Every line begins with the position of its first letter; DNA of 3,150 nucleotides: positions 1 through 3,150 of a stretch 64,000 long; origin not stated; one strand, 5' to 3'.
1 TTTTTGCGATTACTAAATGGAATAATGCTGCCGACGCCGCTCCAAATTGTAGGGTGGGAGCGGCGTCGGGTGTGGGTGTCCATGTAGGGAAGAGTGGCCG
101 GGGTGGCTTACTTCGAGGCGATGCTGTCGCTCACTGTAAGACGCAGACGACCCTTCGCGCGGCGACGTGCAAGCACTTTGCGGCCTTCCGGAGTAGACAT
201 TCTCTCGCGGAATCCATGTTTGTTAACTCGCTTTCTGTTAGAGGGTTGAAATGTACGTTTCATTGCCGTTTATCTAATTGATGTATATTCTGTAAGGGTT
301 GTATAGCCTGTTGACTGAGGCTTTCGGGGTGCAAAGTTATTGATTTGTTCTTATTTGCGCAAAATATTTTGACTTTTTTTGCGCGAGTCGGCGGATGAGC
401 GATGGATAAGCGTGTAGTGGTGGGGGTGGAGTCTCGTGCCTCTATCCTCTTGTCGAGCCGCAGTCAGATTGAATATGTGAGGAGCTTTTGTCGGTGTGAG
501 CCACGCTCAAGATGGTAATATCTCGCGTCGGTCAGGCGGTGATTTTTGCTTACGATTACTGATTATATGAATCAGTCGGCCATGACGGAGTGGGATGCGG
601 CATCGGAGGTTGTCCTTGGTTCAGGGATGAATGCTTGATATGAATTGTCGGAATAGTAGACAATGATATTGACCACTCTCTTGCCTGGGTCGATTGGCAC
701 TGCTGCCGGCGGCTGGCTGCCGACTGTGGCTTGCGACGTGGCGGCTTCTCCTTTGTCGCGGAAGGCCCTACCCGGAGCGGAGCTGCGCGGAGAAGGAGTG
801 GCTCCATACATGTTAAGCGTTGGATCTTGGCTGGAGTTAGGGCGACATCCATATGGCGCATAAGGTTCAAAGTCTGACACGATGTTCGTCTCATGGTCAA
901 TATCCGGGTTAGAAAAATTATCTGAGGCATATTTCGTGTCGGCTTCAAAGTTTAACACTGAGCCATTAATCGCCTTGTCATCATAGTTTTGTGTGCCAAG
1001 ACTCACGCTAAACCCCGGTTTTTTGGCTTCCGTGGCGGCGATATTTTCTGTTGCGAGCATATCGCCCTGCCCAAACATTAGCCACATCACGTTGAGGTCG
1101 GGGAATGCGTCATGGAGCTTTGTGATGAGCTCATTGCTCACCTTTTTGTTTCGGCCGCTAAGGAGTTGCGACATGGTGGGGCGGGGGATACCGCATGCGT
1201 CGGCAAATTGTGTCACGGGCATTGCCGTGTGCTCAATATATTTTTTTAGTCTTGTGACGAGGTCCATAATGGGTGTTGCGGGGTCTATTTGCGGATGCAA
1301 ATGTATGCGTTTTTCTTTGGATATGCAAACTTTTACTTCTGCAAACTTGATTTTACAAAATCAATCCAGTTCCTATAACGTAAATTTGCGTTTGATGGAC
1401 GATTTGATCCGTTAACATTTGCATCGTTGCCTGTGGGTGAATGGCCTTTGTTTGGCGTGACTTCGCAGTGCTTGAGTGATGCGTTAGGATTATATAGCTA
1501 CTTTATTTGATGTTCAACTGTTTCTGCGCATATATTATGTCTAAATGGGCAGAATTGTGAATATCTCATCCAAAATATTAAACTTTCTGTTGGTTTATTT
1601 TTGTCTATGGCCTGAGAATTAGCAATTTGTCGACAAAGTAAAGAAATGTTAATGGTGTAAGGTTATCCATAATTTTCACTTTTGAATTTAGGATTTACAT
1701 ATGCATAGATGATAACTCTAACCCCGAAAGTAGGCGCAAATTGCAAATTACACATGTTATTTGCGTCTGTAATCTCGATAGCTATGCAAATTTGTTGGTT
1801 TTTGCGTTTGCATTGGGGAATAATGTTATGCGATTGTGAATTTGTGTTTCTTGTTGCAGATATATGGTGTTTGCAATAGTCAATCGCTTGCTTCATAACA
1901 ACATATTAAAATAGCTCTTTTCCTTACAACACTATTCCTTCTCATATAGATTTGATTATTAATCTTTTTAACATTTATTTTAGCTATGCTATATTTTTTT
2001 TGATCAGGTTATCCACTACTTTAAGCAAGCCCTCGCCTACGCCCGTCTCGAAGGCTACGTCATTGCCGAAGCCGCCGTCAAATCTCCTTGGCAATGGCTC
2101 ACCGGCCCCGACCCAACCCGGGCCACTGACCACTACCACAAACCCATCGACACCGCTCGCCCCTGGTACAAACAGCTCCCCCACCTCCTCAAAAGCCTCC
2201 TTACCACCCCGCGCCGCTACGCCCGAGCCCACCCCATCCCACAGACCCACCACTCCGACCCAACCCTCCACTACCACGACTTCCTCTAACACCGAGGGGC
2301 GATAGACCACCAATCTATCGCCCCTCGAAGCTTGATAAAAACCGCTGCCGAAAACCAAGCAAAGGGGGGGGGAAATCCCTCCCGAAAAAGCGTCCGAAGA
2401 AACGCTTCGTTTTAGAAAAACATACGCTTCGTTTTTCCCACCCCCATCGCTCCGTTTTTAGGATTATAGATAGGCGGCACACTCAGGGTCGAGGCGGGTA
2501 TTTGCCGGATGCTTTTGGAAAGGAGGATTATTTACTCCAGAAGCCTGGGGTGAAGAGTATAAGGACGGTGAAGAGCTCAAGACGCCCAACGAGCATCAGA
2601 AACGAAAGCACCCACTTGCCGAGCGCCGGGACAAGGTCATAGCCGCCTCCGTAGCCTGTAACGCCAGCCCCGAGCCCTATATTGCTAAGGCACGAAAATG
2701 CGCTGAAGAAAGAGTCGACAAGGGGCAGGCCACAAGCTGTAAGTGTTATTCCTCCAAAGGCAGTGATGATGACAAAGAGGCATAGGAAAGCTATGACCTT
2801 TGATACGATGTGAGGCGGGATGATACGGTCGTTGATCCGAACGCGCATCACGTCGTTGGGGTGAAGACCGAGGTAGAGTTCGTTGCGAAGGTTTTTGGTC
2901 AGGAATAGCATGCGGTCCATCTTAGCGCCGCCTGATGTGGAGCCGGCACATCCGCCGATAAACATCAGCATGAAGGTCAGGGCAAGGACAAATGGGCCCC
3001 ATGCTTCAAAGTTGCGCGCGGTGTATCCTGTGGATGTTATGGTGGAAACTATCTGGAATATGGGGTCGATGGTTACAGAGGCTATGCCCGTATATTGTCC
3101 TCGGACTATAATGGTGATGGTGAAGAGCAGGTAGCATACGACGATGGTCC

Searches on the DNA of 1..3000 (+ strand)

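Call 5: search_rna_families(source=window, start=1, end=3000, threshold=evalue, max_evalue=1)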
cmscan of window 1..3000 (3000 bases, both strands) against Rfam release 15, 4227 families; matches with E-value up to 1: 2.
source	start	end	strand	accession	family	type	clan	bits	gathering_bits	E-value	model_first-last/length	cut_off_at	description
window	2518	2607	+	RF01932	bxd_4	Gene; lncRNA;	-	22.9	40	0.44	1-106/106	no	Bithoraxoid conserved region 4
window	1354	1413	-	RF03353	MIR5291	Gene; miRNA;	-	22.8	54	0.88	1-65/65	no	MIR5291 microRNA precursor family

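Call 86: search_dna_similar(query=window:1990-2530:+, collection=phages, mode=distant, max_evalue=0.001)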
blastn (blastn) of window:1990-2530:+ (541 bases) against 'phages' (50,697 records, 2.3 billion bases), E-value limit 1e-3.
No match.

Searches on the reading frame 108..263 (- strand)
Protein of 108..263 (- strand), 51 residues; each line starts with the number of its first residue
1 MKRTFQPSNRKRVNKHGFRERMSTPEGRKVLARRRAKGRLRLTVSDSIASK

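Call 93: search_protein_families(library=pfam, proteins=[window:108-263:-], max_evalue=0.00001)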
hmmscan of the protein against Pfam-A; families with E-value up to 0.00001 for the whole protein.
window:108-263:- (51 aa): 1 family
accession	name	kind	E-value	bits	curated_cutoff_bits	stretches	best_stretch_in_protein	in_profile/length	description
PF00468.22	Ribosomal_L34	-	1.4e-23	83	25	1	1-44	1-44/44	Ribosomal protein L34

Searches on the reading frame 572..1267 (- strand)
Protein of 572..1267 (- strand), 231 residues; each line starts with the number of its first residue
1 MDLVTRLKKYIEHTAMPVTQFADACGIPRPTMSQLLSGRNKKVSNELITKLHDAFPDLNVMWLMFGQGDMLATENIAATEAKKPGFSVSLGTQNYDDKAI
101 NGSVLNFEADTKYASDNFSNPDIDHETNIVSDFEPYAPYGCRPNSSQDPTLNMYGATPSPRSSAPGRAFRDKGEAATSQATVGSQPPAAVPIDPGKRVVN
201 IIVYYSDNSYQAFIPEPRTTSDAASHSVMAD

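Call 4: search_protein_families(library=pfam, proteins=[window:572-1267:-], max_evalue=1)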
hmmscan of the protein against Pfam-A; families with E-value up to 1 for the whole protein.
window:572-1267:- (231 aa): 6 families
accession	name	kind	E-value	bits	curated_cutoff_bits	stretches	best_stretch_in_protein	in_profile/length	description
PF13443.12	HTH_26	-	0.0011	19.6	22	1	6-54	1-49/63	Cro/C1-type HTH DNA-binding domain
PF13560.12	HTH_31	-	0.013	16.3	27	1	3-53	2-52/64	Helix-turn-helix domain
PF12840.13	HTH_20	-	0.017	15.5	27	1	6-34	12-37/51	Helix-turn-helix domain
PF09339.16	HTH_IclR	-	0.083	13.1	22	1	14-37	17-40/52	IclR helix-turn-helix domain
PF01381.28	HTH_3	-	0.11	13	23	1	16-55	10-48/55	Helix-turn-helix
PF13744.12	HTH_37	-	0.15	12.3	27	1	3-44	19-60/80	Helix-turn-helix domain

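Call 10: find_homologous_proteins(query=window:572-1267:-)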
Query window:572-1267:- (231 aa): 263 proteins with E <= 0.001 among 435 candidates; the best 120 are listed.
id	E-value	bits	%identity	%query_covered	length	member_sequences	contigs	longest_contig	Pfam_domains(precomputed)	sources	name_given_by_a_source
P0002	8.2e-141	485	100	94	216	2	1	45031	-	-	-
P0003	2.6e-63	232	54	94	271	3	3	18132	-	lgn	-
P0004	1.6e-62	229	53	94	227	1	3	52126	-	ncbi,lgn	-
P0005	5.9e-62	227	54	94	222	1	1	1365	-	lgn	-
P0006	4.2e-50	188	46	95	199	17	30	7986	-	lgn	-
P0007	5.4e-49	185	48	94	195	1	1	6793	-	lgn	-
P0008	8.9e-49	184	48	94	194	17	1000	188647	-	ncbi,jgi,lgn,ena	jgi:transcriptional regulator with XRE-family HTH domain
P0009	6.1e-48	181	47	94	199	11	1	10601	-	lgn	-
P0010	7.2e-48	181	47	94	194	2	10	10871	-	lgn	-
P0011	2.6e-47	179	48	94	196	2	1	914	-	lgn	-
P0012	5.8e-47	178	46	96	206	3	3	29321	-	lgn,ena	-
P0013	1.1e-46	177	46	94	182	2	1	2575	-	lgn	-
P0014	1.7e-46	177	48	94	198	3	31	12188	-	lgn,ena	-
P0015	3.9e-46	175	45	94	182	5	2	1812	-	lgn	-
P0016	7.3e-46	175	45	94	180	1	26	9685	-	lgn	-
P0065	3.6e-34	136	34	93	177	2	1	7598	PF01381.29,PF13443.13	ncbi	-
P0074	9.6e-34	135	36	94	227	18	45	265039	PF01381.29,PF13443.13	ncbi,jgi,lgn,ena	jgi:Predicted transcriptional regulators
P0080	1.7e-33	134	36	93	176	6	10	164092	-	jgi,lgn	jgi:transcriptional regulator with XRE-family HTH domain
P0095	1.0e-32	132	38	94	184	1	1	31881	-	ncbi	-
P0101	2.8e-32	130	38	93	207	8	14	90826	-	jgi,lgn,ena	-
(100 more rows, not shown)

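Call 32: search_protein_families(library=ncbifam, proteins=[window:572-1267:-], max_evalue=1)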
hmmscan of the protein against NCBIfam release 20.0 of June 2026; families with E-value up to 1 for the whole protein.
window:572-1267:- (231 aa): 1 family
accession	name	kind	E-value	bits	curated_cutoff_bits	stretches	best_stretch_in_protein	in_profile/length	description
TIGR02607.1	antidote_HigA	equivalog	0.00011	22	47.7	1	8-64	13-68/81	HigA family addiction module antitoxin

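Call 37: find_related_loci(query=A1, collection=genome_contigs, flank=6000)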
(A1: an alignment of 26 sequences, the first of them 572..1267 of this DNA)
Query A1 (231 aa) in genome_contigs; peptide patterns used: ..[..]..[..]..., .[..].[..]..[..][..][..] (x = any residue, [..] = any of these).
599 stretches matched a pattern (row limit reached: there are more); 545 encode a relative of the query (tblastn E <= 1e-3); the best 80 are kept; 80 distinct loci.
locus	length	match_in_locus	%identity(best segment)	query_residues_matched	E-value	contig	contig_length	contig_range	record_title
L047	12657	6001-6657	53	1-216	1e-68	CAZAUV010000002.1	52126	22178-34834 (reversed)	MAG TPA_asm: uncultured Bacteroides sp. isolate SRP199465_co1_441 genome assembly, contig: NODE_1282_length_52126_cov_7.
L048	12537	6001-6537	47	1-216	3e-53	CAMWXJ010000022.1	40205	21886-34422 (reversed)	MAG TPA_asm: uncultured Porphyromonadaceae bacterium isolate SRR14411258_bin.7_metawrap_v1.3_MAG genome assembly, contig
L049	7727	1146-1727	45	1-216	4e-53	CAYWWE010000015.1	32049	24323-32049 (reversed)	MAG TPA_asm: uncultured Bacteroides sp. isolate SRP199465_co1_227 genome assembly, contig: NODE_3245_length_32049_cov_35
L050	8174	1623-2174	41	1-223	9e-46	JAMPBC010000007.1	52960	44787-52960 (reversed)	MAG: Bacteroides sp. isolate NALB_7821a_32 Scaffold_#7__SCF_007___52960_bp, whole genome shotgun sequence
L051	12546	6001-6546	40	1-216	2e-44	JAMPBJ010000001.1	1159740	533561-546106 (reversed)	MAG: Bacteroides sp. isolate NALB_7821a_24 Scaffold_#1__SCF_001__1158440_bp, whole genome shotgun sequence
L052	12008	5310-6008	39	1-217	1e-43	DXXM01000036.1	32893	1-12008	MAG TPA_asm: Bacteroidales bacterium isolate HRGM_Genome_3734 HRGM_Genome_3734_36, whole genome shotgun sequence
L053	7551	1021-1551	39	1-215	6e-43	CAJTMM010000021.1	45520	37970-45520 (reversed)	MAG TPA_asm: uncultured Muribaculaceae bacterium isolate MGBC101403 genome assembly, contig: MGBC101403.21, whole genome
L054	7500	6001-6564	41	1-217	1e-42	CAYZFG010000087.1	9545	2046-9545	MAG TPA_asm: uncultured Staphylococcus sp. isolate SRP199465_co1_197 genome assembly, contig: NODE_20776_length_9545_cov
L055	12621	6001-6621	39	1-223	4e-42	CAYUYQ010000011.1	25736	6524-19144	MAG TPA_asm: uncultured Bacteroides sp. isolate SRP199465_co2_610 genome assembly, contig: NODE_5092_length_25736_cov_12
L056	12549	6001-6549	38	1-217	4e-42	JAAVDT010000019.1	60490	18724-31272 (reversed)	MAG: Bacteroides sp. isolate Mgla_MAG_ref_9 c_000000001292, whole genome shotgun sequence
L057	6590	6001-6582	41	1-215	3e-42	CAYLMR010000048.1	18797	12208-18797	MAG TPA_asm: uncultured Bacteroides sp. isolate SRP199465_co1_113 genome assembly, contig: NODE_7970_length_18797_cov_74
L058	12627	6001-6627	39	1-217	1e-41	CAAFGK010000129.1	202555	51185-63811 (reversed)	MAG TPA_asm: Bacteroidales bacterium, isolate HGM05194, WGS project CAAFGK010000000 data, contig: SRS140513_4_k99_75152,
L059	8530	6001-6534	41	1-215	1e-41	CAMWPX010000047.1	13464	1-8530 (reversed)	MAG TPA_asm: uncultured Porphyromonadaceae bacterium isolate SRR14411332_bin.12_metawrap_v1.3_MAG genome assembly, conti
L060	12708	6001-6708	35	1-216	2e-41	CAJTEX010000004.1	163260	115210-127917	Bacteroidales bacterium isolate C34_57_MI_BP genome assembly, contig: MGBC000159.4, whole genome shotgun sequence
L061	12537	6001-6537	36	1-218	2e-41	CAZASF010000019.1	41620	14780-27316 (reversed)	MAG TPA_asm: uncultured Bacteroides sp. isolate SRP222994_co1_578 genome assembly, contig: NODE_1608_length_41620_cov_7.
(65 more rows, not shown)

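Call 45: search_protein_families(library=phrogs, proteins=[window:572-1267:-], max_evalue=0.01)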
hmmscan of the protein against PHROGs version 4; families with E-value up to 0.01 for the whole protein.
window:572-1267:- (231 aa): 8 families
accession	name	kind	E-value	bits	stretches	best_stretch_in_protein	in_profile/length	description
phrog_4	-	transcription regulation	2.9e-09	37.4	1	3-109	137-231/400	transcriptional repressor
phrog_8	-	transcription regulation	9.4e-09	36.2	1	12-89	167-235/346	transcriptional regulator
phrog_2328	-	transcription regulation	1.9e-07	31.9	1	2-71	15-82/128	transcriptional repressor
phrog_2339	-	DNA, RNA and nucleotide metabolism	1.9e-05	25.6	1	3-52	26-75/98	HTH DNA binding protein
phrog_147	-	transcription regulation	2.7e-05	25.5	1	2-67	4-70/100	transcriptional regulator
phrog_9710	-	unknown function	0.00012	23.1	1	18-81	30-93/95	-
phrog_1381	-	moron, auxiliary metabolic gene and host takeover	0.00023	21.6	1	9-65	20-75/264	plasmid antitoxin with HTH domain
phrog_925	-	DNA, RNA and nucleotide metabolism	0.0014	19.3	1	6-42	8-44/67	HTH DNA binding protein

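Call 52: list_cluster_members(proteins=[P0074, P0065, P0095, P0008, P0101, P0080])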
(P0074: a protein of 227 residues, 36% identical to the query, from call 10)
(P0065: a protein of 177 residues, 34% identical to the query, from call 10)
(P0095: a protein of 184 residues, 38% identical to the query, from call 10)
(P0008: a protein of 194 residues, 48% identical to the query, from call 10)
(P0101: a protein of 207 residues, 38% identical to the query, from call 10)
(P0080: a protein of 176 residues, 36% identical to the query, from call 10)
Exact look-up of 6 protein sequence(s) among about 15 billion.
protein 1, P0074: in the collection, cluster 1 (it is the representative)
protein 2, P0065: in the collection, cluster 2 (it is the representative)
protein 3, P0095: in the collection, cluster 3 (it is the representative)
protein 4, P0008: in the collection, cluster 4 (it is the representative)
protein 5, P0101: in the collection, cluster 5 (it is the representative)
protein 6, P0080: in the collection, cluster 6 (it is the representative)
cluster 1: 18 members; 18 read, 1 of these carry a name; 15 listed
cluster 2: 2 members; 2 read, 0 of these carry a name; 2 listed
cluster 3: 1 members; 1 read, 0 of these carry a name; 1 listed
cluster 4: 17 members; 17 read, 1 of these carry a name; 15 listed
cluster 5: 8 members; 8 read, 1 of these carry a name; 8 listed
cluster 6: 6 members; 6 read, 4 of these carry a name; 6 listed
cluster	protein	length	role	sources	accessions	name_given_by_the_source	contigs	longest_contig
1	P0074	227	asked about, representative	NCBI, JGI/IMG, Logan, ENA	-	Predicted transcriptional regulators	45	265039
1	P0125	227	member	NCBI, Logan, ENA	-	-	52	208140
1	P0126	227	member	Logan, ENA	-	-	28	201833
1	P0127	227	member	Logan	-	-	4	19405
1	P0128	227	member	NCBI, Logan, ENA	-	-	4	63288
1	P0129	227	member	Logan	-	-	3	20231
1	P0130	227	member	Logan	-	-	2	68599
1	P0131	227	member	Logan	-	-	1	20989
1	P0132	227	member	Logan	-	-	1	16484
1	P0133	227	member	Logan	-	-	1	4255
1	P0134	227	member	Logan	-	-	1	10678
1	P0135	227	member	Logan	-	-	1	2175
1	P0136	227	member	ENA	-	-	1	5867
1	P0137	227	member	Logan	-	-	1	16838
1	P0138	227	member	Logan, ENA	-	-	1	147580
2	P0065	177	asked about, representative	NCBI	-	-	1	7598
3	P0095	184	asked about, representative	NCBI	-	-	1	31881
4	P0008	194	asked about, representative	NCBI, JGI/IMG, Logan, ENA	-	transcriptional regulator with XRE-family HTH domain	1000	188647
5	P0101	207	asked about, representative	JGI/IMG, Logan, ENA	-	-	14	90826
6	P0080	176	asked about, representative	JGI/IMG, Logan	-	transcriptional regulator with XRE-family HTH domain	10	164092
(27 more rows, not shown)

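Call 73: predict_structure(alignment_id=A1)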
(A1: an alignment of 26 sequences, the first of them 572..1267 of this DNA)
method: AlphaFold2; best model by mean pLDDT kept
length: 231 residues; sequences in the alignment: 26
mean_pLDDT: 66.3   pTM: 0.35
mean pLDDT of the five models: 66.3, 66.1, 64.2, 59.8, 44.8
residues with pLDDT >= 90: 52; 70-90: 43; 50-70: 61; < 50: 75
segments of 3 or more residues with pLDDT < 50: 82-84, 86-101, 103-106, 108-120, 122-128, 161-163, 177-184
pLDDT, mean of each block of 10 residues (from residue 1): 90 93 93 88 87 92 88 58 47 43 46 46 49 56 53 49 49 47 50 73 90 79 59 64
secondary structure, 60 per line:
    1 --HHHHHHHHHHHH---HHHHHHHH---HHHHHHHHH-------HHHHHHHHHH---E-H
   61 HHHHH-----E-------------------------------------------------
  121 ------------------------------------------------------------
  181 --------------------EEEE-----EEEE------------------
elements in order: H3-14 H18-25 H29-37 H45-54 H60-65 E201-204 E210-213

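Call 80: search_solved_structures(query=A1, max_evalue=0.01)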
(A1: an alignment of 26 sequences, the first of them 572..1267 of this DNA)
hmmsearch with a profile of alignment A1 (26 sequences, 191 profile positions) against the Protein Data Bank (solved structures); distinct sequences matched with E-value up to 0.01: 0.

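Call 83: fold_search(model_id=the predicted structure, library=pdb)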
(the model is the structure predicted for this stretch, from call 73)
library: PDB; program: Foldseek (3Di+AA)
matches with E <= 10: 395; with E <= 0.001: 0
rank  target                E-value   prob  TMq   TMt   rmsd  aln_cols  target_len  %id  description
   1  3op9                  6.6e-03  1.00  0.25  0.51   2.9        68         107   19  Crystal structure of transcriptional regulator from Listeria innocua (released 2010-09-15)
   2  6rnz_A                7.5e-03  1.00  0.26  0.82   2.3        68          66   26  Crystal structure of the N-terminal HTH DNA-binding domain of the essential repressor DdrO from radiation-resistant De (released 2019-10-09)
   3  2cro                  8.5e-03  1.00  0.26  0.84   1.6        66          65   23  STRUCTURE OF PHAGE 434 CRO PROTEIN AT 2.35 ANGSTROMS RESOLUTION (released 1989-10-15)
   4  6jq1_B                8.5e-03  1.00  0.26  0.45   4.4        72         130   29  Crystal Structure of DdrO from Deinococcus geothermalis (released 2019-08-28)
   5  6jq1_A                1.2e-02  1.00  0.25  0.44   7.1        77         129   26  Crystal Structure of DdrO from Deinococcus geothermalis (released 2019-08-28)
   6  3qq6_B                1.3e-02  1.00  0.26  0.82   1.5        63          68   19  The N-terminal DNA binding domain of SinR from Bacillus subtilis (released 2011-06-15)
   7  9iaq_B                2.3e-02  1.00  0.27  0.53   2.8        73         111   18  Arbitrium controls lysis-lysogeny through the activation of a small antirepressor protein in the majority of arbitrium (released 2026-01-14)
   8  3zkc_B                2.4e-02  1.00  0.25  0.86   1.4        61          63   20  Crystal structure of the master regulator for biofilm formation SinR in complex with DNA. (released 2013-03-06)
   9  9iaq_D                2.4e-02  1.00  0.27  0.51   2.8        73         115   18  Arbitrium controls lysis-lysogeny through the activation of a small antirepressor protein in the majority of arbitrium (released 2026-01-14)
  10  3cro_L                2.6e-02  1.00  0.26  0.82   1.9        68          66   20  THE PHAGE 434 CRO/OR1 COMPLEX AT 2.5 ANGSTROMS RESOLUTION (released 1991-10-15)
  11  3zkc_A                2.7e-02  1.00  0.25  0.88   1.5        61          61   20  Crystal structure of the master regulator for biofilm formation SinR in complex with DNA. (released 2013-03-06)
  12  2or1_L                2.7e-02  1.00  0.25  0.84   1.8        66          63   21  RECOGNITION OF A DNA OPERATOR BY THE REPRESSOR OF PHAGE 434. A VIEW AT HIGH RESOLUTION (released 1989-09-05)
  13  3qq6_A                3.1e-02  1.00  0.27  0.83   2.4        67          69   18  The N-terminal DNA binding domain of SinR from Bacillus subtilis (released 2011-06-15)
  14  2xcj_A                3.1e-02  1.00  0.28  0.71   1.6        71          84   20  Crystal structure of P2 C, the immunity repressor of temperate E. coli phage P2 (released 2010-07-28)
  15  1b0n_A                3.3e-02  1.00  0.27  0.57   4.2        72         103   19  SINR PROTEIN/SINI PROTEIN COMPLEX (released 1999-01-13)
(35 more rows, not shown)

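Call 89: find_encoding_contigs(protein=P0095, flank=3000, max_places=1)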
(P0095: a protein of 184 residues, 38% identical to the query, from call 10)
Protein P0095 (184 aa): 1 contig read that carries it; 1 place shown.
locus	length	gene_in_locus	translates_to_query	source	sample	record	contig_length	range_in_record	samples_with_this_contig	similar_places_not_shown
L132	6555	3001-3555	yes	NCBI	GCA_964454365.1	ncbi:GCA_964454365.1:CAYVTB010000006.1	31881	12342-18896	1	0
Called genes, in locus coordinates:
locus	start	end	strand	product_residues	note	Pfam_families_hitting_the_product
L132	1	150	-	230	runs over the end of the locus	PF00574:CLP_protease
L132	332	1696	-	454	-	PF05697:Trigger_N, PF28537:FKBP-like_TF, PF28539:TF_C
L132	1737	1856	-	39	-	-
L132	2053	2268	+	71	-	-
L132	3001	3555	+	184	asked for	-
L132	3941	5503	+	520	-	PF01654:Cyt_bd_oxida_I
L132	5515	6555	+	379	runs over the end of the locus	PF02322:Cyt_bd_oxida_II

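Call 90: find_encoding_contigs(protein=P0080, flank=3000, max_places=1)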
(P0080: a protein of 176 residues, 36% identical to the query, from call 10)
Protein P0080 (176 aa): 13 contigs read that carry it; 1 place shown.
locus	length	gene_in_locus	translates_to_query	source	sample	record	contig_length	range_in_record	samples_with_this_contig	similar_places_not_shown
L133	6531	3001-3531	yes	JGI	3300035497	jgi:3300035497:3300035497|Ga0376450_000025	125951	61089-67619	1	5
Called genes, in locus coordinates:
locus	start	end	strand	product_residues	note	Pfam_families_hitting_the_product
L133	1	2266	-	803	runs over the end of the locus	PF13620:CarboxypepD_reg (weak), PF13715:CarbopepD_reg_2, PF07715:Plug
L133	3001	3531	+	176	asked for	-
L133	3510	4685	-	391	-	PF03372:Exo_endo_phos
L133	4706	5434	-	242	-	PF01694:Rhomboid, PF20216:DUF6576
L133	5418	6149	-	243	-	PF01694:Rhomboid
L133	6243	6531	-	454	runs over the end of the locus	PF03023:MurJ (weak), PF01554:MatE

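Call 91: find_encoding_contigs(protein=P0074, flank=3000, max_places=1)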
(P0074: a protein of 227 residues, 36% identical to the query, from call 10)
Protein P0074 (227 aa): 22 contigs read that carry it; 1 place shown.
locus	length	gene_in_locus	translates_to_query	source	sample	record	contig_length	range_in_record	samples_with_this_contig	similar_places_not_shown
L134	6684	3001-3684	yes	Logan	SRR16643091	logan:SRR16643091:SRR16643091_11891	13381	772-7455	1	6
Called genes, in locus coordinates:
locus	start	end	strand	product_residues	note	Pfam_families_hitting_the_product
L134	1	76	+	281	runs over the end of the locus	?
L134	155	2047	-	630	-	PF00682:HMGL-like, PF02436:PYC_OADA, PF00364:Biotin_lipoyl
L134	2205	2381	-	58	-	-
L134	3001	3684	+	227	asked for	PF01381:HTH_3 (weak), PF13443:HTH_26 (weak)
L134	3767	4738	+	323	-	PF13354:Beta-lactamase2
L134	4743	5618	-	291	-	PF23947:DUF7281 (weak)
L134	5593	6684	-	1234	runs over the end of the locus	PF12128:DUF3584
